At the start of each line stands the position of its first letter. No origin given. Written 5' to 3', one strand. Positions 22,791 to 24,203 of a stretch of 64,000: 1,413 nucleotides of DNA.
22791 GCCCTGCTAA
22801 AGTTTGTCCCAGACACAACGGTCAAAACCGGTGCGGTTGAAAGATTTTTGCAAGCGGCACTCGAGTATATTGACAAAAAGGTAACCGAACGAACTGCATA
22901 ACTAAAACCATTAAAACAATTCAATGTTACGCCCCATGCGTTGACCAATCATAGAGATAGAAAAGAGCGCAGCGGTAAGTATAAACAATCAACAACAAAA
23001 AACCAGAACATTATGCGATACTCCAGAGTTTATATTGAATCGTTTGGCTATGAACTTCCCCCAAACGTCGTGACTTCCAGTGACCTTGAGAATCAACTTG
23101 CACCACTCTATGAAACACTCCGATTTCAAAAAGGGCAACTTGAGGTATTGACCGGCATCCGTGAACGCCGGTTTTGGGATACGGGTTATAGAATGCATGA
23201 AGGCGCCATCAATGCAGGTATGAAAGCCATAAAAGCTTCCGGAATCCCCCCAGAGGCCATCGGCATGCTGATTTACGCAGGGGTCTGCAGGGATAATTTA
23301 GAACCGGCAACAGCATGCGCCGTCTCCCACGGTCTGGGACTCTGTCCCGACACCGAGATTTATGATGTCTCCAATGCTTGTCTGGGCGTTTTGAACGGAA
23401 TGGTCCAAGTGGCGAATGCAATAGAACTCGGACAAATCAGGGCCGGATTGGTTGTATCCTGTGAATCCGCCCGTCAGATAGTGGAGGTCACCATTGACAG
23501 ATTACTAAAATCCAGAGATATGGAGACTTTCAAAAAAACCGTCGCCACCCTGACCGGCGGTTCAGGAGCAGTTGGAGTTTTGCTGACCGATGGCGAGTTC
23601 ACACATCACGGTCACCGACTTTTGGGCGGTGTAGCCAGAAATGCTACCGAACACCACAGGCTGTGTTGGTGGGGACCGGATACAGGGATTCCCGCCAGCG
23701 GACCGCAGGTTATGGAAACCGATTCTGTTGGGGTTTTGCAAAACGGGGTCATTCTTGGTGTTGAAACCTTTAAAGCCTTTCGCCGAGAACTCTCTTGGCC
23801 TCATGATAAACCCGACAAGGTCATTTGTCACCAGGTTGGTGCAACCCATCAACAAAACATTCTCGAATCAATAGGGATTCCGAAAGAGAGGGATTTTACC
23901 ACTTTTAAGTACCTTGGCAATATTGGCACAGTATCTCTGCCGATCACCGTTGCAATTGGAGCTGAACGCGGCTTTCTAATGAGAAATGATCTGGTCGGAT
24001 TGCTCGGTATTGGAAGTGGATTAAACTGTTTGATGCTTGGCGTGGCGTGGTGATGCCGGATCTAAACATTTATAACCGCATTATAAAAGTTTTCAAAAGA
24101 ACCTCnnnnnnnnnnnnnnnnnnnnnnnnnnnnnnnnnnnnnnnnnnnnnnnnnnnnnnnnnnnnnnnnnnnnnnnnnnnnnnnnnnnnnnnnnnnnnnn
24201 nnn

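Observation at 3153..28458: PUFA-synthase-type PKS (pfaD/pfaA/pfaC) joined directly to a complete oleABCD olefin cluster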

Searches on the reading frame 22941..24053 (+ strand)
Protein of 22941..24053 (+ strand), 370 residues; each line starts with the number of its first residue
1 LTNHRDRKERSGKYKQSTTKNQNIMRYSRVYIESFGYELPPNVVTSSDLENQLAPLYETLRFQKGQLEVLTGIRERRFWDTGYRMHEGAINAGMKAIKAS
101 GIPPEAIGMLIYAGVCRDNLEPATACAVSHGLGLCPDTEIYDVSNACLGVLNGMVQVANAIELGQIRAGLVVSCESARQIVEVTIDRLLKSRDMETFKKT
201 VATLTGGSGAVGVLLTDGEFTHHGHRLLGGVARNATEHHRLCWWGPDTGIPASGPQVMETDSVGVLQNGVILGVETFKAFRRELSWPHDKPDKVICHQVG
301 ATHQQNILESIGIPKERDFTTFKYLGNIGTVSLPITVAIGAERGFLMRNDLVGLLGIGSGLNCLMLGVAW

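Call 3: search_protein_families(library=pfam, proteins=[window:22941-24053:+])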
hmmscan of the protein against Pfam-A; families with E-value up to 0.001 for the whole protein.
window:22941-24053:+ (370 aa): 3 families
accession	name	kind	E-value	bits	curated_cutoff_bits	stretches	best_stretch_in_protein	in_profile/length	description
PF08541.16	ACP_syn_III_C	-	4.1e-12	46.5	26.6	1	288-363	8-83/90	3-Oxoacyl-[acyl-carrier-protein (ACP)] synthase III C terminal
PF08545.16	ACP_syn_III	-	1.3e-05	25.4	24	1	141-216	1-62/80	3-Oxoacyl-[acyl-carrier-protein (ACP)] synthase III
PF00108.29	Thiolase_N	-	1.7e-05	24.8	26.4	1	91-182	29-120/260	Thiolase, N-terminal domain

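Call 4: search_protein_families(library=ncbifam, proteins=[window:22941-24053:+])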
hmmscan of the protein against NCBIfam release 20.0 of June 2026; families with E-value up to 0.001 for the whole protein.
window:22941-24053:+ (370 aa): 14 families
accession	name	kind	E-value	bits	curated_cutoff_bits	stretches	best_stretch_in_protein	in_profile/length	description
NF006720.0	PRK09258.1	equivalog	2.1e-144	481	285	1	25-370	1-338/338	3-oxoacyl-ACP synthase III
NF006829.0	PRK09352.1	subfamily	8.3e-27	94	249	1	30-363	5-314/322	beta-ketoacyl-ACP synthase 3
NF004623.0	PRK05963.1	equivalog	1.5e-19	70.5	437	1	30-174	6-141/328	beta-ketoacyl-ACP synthase III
TIGR00747.1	fabH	subfamily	1.1e-18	67.4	292.1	1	31-184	4-149/322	beta-ketoacyl-ACP synthase III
NF005541.0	PRK07204.1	equivalog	1.6e-14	54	402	2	29-176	4-144/329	beta-ketoacyl-ACP synthase III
NF006516.0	PRK08963.1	equivalog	2.5e-07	29.9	560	1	97-190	49-141/436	acetyl-CoA C-acyltransferase FadI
NF005308.0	PRK06840.1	equivalog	5.1e-07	29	315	1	29-182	4-151/339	3-oxoacyl-ACP synthase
NF005703.0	PRK07515.1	equivalog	9.8e-07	28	304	1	79-176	90-185/373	beta-ketoacyl-ACP synthase III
TIGR02446.1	FadI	equivalog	1.4e-05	24.4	711.55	1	99-178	45-124/430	acetyl-CoA C-acyltransferase FadI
TIGR01930.1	AcCoA-C-Actrans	subfamily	2e-05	23.7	240.55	1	92-187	28-123/385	acetyl-CoA C-acyltransferase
NF003274.0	PRK04262.1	equivalog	3.9e-05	22.9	244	1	89-178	55-144/347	hydroxymethylglutaryl-CoA synthase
NF006740.0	PRK09268.1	equivalog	7.5e-05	21.9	539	1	115-180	65-130/431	acetyl-CoA C-acetyltransferase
NF005293.2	PRK06816.1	subfamily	0.00013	21.2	450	0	30-181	1-156/378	StlD/DarB family beta-ketosynthase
NF009519.0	PRK12880.1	equivalog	0.00025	20.4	436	1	70-167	45-142/353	beta-ketoacyl-ACP synthase III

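Call 15: find_homologous_proteins(query=window:23013-24053:+, max_evalue=1e-20)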
Query window:23013-24053:+ (346 aa): 8000 proteins with E <= 1e-20 among 8000 candidates; the best 120 are listed.
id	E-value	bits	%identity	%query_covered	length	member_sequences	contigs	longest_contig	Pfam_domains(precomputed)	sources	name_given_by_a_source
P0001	7.6e-218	741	94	100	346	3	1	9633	PF08545.17,PF00108.30,PF08541.17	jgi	jgi:3-oxoacyl-[acyl-carrier-protein] synthase-3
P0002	1.7e-199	680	85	100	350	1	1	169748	PF08545.17,PF00108.30,PF08541.17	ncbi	-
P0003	3.0e-193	660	84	100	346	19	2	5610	PF08545.17,PF00108.30,PF08541.17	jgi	jgi:3-oxoacyl-[acyl-carrier-protein] synthase-3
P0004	4.9e-191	652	82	100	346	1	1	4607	PF08545.17,PF08541.17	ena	-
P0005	4.3e-190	649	82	100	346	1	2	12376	PF08545.17,PF00108.30,PF08541.17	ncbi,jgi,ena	-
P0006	8.6e-190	648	82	100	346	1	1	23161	PF08545.17,PF08541.17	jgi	jgi:3-oxoacyl-[acyl-carrier-protein] synthase-3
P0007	6.3e-189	646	82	100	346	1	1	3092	PF08545.17,PF00108.30,PF08541.17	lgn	-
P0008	2.3e-188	644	82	100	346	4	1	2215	PF08545.17,PF00108.30,PF08541.17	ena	-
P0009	6.3e-187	639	79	100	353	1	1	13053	PF08545.17,PF00108.30,PF08541.17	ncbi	-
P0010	2.4e-186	637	79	100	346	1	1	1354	PF08545.17,PF00108.30,PF08541.17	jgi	jgi:3-oxoacyl-[acyl-carrier-protein] synthase III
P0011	1.1e-185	635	79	100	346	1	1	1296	PF08545.17,PF00108.30,PF08541.17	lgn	-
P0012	3.0e-184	630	78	100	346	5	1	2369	PF08545.17,PF00108.30,PF08541.17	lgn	-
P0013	8.9e-182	622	77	100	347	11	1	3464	PF08545.17,PF00108.30,PF08541.17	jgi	jgi:3-oxoacyl-[acyl-carrier-protein] synthase-3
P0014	1.0e-181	622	78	100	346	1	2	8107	PF08545.17,PF00108.30,PF08541.17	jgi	jgi:3-oxoacyl-[acyl-carrier-protein] synthase-3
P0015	3.0e-181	620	77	100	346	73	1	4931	PF08545.17,PF00108.30,PF08541.17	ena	-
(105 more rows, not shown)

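Call 16: search_solved_structures(query=window:23013-24053:+, show_alignments=1)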
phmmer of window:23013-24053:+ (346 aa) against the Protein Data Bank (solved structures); distinct sequences matched with E-value up to 0.001: 49.
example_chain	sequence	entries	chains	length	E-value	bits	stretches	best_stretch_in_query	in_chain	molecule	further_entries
3fk5_A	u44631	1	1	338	6.2e-58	199.9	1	3-346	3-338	3-oxoacyl-synthase III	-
3row_A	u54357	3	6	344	1e-56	195.9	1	4-346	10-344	3-oxoacyl-[ACP] synthase III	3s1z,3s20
3s21_A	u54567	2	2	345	1e-56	195.9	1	4-346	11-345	3-oxoacyl-[ACP] synthase III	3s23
5vxh_A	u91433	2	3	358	3e-56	194.4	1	4-346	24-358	3-oxoacyl-[ACP] synthase III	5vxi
5vxf_A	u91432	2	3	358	3e-56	194.4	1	4-346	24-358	3-oxoacyl-[ACP] synthase III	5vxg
5vxd_A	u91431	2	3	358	7.8e-56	193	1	4-346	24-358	3-oxoacyl-[ACP] synthase III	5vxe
6b2s_A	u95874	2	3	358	1.1e-55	192.5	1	4-346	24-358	3-oxoacyl-[ACP] synthase III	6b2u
6b2t_A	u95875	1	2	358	2e-55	191.6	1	4-346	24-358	3-oxoacyl-[ACP] synthase III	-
4kti_A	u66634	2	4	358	2e-55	191.6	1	4-346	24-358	3-oxoacyl-[ACP] synthase III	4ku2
4ktm_A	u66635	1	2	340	2.4e-55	191.4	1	4-346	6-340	3-oxoacyl-[ACP] synthase III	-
6b2r_A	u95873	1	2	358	2.8e-55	191.1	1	4-346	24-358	3-oxoacyl-[ACP] synthase III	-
4ku3_A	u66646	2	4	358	2.8e-55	191.1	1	4-346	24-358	3-oxoacyl-[ACP] synthase III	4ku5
4dfe_A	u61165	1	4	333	9.4e-22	80.9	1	3-337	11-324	3-oxoacyl-[acyl-carrier-protein] synthase 3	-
2ebd_A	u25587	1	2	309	2.6e-14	56.4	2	11-158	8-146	3-oxoacyl-[acyl-carrier-protein] synthase 3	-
8vd9_A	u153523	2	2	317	4e-14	55.8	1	10-157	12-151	Beta-ketoacyl-[acyl-carrier-protein] synthase III 1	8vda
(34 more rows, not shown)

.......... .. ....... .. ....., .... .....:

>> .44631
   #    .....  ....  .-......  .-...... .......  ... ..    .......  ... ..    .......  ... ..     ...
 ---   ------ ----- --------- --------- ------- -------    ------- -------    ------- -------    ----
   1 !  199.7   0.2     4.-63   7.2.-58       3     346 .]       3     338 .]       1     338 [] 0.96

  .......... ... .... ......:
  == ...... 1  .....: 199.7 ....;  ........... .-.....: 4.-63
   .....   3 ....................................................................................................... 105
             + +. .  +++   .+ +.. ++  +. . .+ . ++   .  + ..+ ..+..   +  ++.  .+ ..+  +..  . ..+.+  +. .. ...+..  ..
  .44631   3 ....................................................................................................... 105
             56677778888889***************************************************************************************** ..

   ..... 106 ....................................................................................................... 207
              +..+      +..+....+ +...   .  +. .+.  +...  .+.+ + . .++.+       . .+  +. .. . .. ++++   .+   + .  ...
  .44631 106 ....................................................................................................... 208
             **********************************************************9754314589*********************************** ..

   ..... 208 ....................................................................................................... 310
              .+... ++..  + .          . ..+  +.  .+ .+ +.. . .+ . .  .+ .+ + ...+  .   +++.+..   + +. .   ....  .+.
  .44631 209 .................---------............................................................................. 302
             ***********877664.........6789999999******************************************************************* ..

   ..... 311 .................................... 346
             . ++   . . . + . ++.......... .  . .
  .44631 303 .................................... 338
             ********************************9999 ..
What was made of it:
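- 23013..24053 (+): oleA: thiolase-fold head-to-head Claisen condensing enzyme. PDB: OleA entries 3fk5/3row/4kti 191-200 bits, FabH structures 30-56 bits (call 16).
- On OleA (thiolase-superfamily head-to-head condensing enzyme): PDB: Xanthomonas OleA entries 191-200 bits, FabH entries 30-56 bits (call 16).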

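Call 17: find_related_loci(query=window:23013-24053:+, collection=genome_contigs, flank=10000)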
Query window:23013-24053:+ (346 aa) in genome_contigs; peptide patterns used: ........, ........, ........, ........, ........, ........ (x = any residue, [..] = any of these).
171 stretches matched a pattern; 125 encode a relative of the query (tblastn E <= 1e-3); the best 80 are kept; 80 distinct loci.
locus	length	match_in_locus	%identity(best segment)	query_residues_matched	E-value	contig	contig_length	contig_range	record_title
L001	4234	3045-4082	84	1-346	0e+0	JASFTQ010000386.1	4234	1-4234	MAG: Desulfobacterales bacterium isolate D1103U20metaG_sub_Bin_132 D1103U20metaG_FD_scaffold_9232_c1, whole genome shotg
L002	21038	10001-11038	78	1-346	0e+0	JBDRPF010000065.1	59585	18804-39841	MAG: Pseudomonadota bacterium isolate MEGAHIT-group-2.103 k141_646347, whole genome shotgun sequence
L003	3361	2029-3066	75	1-346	0e+0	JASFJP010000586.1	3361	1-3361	MAG: Desulfobacterales bacterium isolate D0608U02metaG_Bin_613 D0608U02metaG_FD_scaffold_7843_c1, whole genome shotgun s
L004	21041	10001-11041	75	1-346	0e+0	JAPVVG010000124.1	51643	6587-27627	MAG: Desulfobacteraceae bacterium isolate SB_S3_bin18 SB_S3_bin18_000000000124, whole genome shotgun sequence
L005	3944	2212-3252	75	1-346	0e+0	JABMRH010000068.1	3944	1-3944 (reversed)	MAG: Desulfobacteraceae bacterium isolate bin.139 k141_1460481, whole genome shotgun sequence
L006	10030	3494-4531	74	1-346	2e-179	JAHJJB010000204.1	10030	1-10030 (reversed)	MAG: Proteobacteria bacterium isolate Modern_marine_rock_biofilm.mb.18 Modern_marine_rock.mb.18_k141_623070, whole genom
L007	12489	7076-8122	74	1-346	6e-179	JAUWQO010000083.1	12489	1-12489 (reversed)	MAG: Desulfobacterales bacterium isolate CSMAG_2504 CSMAG_2504_k141_423070_length_12489_cov_26.9052, whole genome shotgu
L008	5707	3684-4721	74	1-346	0e+0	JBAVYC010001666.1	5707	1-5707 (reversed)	MAG: Desulfobacterales bacterium isolate MFD03804_ilm_asm_bin1 k127_377130, whole genome shotgun sequence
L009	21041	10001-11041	74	1-346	8e-178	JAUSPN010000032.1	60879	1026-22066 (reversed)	MAG: Candidatus Desulfaltia sp. isolate E21_metabat.bin.72 E21_k141_103723, whole genome shotgun sequence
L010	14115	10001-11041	74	1-346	2e-177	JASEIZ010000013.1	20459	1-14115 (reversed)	MAG: Desulfobacterales bacterium isolate Yes71-19 NODE_13_length_20459_cov_4.119192, whole genome shotgun sequence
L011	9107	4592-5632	73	1-346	3e-177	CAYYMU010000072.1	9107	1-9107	MAG TPA_asm: uncultured Desulfobacteraceae bacterium isolate binchicken_co243_228 genome assembly, contig: NODE_7052_len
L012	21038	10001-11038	74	1-346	2e-177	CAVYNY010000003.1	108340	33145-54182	MAG: uncultured delta proteobacterium isolate MFD05684.bin.2.75 genome assembly, contig: contig_109574, whole genome sho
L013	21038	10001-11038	74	1-346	1e-176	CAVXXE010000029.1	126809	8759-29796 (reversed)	MAG: uncultured delta proteobacterium isolate MFD03804.bin.2.141 genome assembly, contig: contig_1898, whole genome shot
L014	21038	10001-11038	74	1-346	7e-177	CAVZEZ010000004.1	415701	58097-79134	MAG: uncultured delta proteobacterium isolate MFD05684.bin.1.177 genome assembly, contig: contig_11719, whole genome sho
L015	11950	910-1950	74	1-346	1e-176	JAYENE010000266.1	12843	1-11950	MAG: Thermodesulfobacteriota bacterium isolate MAG063 MAG063_266, whole genome shotgun sequence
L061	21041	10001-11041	59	1-346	3e-132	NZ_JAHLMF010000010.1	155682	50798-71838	Geomonas diazotrophica strain Red69 scaffold10, whole genome shotgun sequence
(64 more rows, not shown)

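Call 23: find_encoding_contigs(protein=window:23013-24053:+, flank=10000, max_places=4)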
Protein window:23013-24053:+ (346 aa): 1 contig read that carries it; 1 place shown.
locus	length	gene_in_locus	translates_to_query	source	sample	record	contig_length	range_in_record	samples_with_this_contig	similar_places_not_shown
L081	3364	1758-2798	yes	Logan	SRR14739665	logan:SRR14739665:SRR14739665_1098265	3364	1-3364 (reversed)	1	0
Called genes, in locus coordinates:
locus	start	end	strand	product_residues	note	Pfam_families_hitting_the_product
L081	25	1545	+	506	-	PF07977:FabA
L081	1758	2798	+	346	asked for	PF00108:Thiolase_N (weak), PF08545:ACP_syn_III (faint), PF08541:ACP_syn_III_C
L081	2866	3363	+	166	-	?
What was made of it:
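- Tried and rejected: It was found only on a 3.4-kb read-assembly contig (call 23), so the source organism could not be named.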

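Call 32: search_protein_families(library=pfam, proteins=[L061:14573-15265:+])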
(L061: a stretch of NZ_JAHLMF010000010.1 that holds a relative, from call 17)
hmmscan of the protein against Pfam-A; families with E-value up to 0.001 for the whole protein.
L061:14573-15265:+ (230 aa): 2 families
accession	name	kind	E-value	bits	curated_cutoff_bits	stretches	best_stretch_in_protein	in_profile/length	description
PF01648.25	ACPS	-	5.4e-15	55.8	25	1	117-222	2-109/111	4'-phosphopantetheinyl transferase superfamily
PF22624.1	AASDHPPT_N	-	2.3e-05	25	27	1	29-108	13-94/100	4'-phosphopantetheinyl transferase, N-terminal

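Call 36: search_protein_families(library=ncbifam, proteins=[L061:10001-11041:+], max_evalue=0.00001)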
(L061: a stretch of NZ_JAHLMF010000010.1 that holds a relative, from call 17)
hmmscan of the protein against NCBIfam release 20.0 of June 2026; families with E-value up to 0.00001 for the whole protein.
L061:10001-11041:+ (347 aa): 9 families
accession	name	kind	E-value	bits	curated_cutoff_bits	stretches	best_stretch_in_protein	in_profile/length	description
NF006720.0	PRK09258.1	equivalog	6.4e-151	502.4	285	1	1-347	1-338/338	3-oxoacyl-ACP synthase III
NF006829.0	PRK09352.1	subfamily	3.8e-29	101.7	249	1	10-340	9-314/322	beta-ketoacyl-ACP synthase 3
NF004623.0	PRK05963.1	equivalog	1.9e-22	80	437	2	8-150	8-141/328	beta-ketoacyl-ACP synthase III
TIGR00747.1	fabH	subfamily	3.5e-22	78.9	292.1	1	44-339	34-314/322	beta-ketoacyl-ACP synthase III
NF005541.0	PRK07204.1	equivalog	1.6e-17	63.9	402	2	252-339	234-321/329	beta-ketoacyl-ACP synthase III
NF005308.0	PRK06840.1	equivalog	2.4e-10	40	315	1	47-338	39-326/339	3-oxoacyl-ACP synthase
NF005703.0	PRK07515.1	equivalog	2.6e-10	39.7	304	1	62-151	97-184/373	beta-ketoacyl-ACP synthase III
NF003274.0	PRK04262.1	equivalog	3.2e-09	36.3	244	0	65-154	55-144/347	hydroxymethylglutaryl-CoA synthase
NF006516.0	PRK08963.1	equivalog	3.8e-06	26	560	1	72-166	48-141/436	acetyl-CoA C-acyltransferase FadI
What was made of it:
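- See calls 16 and 36.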

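Call 41: search_protein_families(library=ncbifam, proteins=[L061:11047-11940:+, L061:11959-13584:+, L061:13584-14576:+], max_evalue=1e-30)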
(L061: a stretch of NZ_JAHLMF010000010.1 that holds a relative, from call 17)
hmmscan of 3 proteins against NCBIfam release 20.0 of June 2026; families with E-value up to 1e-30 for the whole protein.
L061:11047-11940:+ (298 aa): 3 families
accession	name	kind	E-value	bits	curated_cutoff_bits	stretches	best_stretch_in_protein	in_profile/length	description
NF002938.0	PRK03592.1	equivalog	2.4e-48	165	241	1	8-295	9-295/298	haloalkane dehalogenase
NF002043.0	PRK00870.1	subfamily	2.3e-41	142.2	265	1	12-292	22-301/302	haloalkane dehalogenase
NF002873.0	PRK03204.1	equivalog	7.5e-39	133.8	466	1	5-287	10-283/286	haloalkane dehalogenase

L061:11959-13584:+ (542 aa): 16 families
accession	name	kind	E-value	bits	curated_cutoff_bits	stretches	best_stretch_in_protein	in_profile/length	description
NF006754.0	PRK09274.1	equivalog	2.9e-239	794.9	478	1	3-541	5-551/555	fatty acid CoA ligase family protein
NF045785.1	OlefBLtnSynShew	equivalog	5.2e-209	695.2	850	1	4-537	2-551/552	olefin beta-lactone synthetase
NF045786.1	OlefBLtnSynXan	equivalog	1.1e-208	694.1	900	1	3-539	1-543/544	olefin beta-lactone synthetase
NF004837.0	PRK06187.1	subfamily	1.2e-58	198.6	476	1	4-497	9-487/531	long-chain-fatty-acid--CoA ligase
TIGR01733.1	AA-adenyl-dom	subfamily_domain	3.7e-43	147.9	317.4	1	32-437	1-382/409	amino acid adenylation domain-containing protein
NF005702.0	PRK07514.1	subfamily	5e-41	140.6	558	1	16-498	15-466/506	malonyl-CoA synthase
NF009233.0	PRK12583.1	subfamily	1.2e-39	136.1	832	0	161-497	198-515/558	fatty acid CoA ligase family protein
NF004114.0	PRK05605.1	equivalog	5.2e-38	130.7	766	1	154-498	212-535/575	long-chain-fatty-acid--CoA ligase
NF006182.0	PRK08316.1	subfamily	4.7e-37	127.6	663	1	9-494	17-479/523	fatty acyl-CoA synthetase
NF005676.0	PRK07470.1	equivalog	2.2e-34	119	774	1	3-520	20-514/544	acyl-CoA synthetase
NF004822.0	PRK06178.1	equivalog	1.4e-33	116.3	782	0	152-493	201-529/571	acyl-CoA synthetase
NF005801.1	PRK07656.1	equivalog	3.4e-33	115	657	1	6-469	4-439/500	FadD3 family acyl-CoA ligase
NF006181.0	PRK08314.1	subfamily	6.5e-33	113.8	705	0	159-470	199-489/563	long-chain-fatty-acid--CoA ligase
NF005857.1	PRK07786.1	exception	2.5e-32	112.1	733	1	4-482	10-463/513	fatty-acid--CoA ligase FadD5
NF005714.0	PRK07529.1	subfamily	8.4e-31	107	632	0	143-507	197-546/640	acyl-CoA synthetase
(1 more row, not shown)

L061:13584-14576:+ (330 aa): 3 families
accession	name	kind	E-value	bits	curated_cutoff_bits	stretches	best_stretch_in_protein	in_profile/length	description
NF042422.1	oxyalk_red_OleD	equivalog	4.5e-141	470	580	1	1-325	1-327/329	2-alkyl-3-oxoalkanoate reductase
NF042423.1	oxyalk_red_Shew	equivalog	9.1e-130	432.6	580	1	2-321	10-330/331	2-alkyl-3-oxoalkanoate reductase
TIGR03466.1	HpnA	hypoth_equivalog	1.4e-43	149.1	367.65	1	1-313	1-309/327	hopanoid-associated sugar epimerase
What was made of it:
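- On OleBCD (olefin pathway): The Geomonas OleC also falls below the two narrow cutoffs, at 695/694 (call 41). Geomonas OleD scores 470/433, also below (call 41).
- The Geomonas orthologues do too, so those cutoffs appear to be narrow (calls 4, 41).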
